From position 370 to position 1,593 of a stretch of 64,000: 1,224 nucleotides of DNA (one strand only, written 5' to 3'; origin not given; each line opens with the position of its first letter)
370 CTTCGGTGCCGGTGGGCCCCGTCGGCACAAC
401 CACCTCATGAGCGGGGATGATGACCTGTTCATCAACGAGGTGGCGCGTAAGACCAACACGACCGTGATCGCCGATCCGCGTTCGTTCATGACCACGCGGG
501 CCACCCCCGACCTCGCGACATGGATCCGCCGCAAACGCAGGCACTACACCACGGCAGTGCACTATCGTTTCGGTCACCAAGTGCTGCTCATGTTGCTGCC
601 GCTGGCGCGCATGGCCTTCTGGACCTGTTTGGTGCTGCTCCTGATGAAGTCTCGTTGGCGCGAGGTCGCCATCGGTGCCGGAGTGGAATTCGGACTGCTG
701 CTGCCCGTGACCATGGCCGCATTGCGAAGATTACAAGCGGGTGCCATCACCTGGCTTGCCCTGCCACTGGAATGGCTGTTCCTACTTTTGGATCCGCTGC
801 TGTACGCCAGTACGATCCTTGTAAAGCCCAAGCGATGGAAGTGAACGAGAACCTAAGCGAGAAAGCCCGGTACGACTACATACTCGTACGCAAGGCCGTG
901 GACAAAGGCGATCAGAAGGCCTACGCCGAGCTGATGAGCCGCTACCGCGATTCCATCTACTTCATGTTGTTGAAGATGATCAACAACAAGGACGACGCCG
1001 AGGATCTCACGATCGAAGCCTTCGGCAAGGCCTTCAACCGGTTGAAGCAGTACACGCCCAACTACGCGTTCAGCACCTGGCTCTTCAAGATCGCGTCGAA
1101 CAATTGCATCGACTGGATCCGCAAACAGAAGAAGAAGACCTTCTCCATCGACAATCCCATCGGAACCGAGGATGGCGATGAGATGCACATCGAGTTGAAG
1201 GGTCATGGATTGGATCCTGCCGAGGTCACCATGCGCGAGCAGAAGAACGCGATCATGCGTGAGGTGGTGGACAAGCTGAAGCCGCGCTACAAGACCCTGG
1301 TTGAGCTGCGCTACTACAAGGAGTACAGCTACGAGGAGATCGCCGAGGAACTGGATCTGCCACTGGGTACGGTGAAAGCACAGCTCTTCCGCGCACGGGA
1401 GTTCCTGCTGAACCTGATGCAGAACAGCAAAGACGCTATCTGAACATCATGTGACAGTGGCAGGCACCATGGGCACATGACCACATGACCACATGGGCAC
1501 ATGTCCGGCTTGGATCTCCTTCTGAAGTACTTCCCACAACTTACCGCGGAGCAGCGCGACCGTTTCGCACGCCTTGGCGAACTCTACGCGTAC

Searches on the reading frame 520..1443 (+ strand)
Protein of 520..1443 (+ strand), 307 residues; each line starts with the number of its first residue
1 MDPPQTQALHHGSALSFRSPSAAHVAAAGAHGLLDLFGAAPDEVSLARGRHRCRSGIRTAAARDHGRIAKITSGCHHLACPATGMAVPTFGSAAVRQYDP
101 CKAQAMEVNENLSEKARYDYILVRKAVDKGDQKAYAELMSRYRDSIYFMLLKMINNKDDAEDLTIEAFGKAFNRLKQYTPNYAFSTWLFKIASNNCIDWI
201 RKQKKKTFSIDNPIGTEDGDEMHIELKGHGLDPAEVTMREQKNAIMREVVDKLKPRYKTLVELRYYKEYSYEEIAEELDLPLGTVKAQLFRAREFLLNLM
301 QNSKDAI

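Call 36: search_protein_families(library=pfam, proteins=[window:520-1443:+], max_evalue=0.0001)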
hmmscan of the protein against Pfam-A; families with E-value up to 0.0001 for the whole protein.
window:520-1443:+ (307 aa): 4 families
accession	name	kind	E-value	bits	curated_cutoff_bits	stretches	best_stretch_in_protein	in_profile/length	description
PF08281.18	Sigma70_r4_2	-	6.7e-17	61.3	25.7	1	246-296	4-54/54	Sigma-70, region 4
PF04542.20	Sigma70_r2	-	1.4e-13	50.9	24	1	138-205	1-70/71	Sigma-70 region 2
PF04545.22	Sigma70_r4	-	2.1e-11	43.6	24.1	1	251-294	3-46/50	Sigma-70, region 4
PF07638.17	Sigma70_ECF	-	5e-06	27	21.1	1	126-296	10-179/185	ECF sigma factor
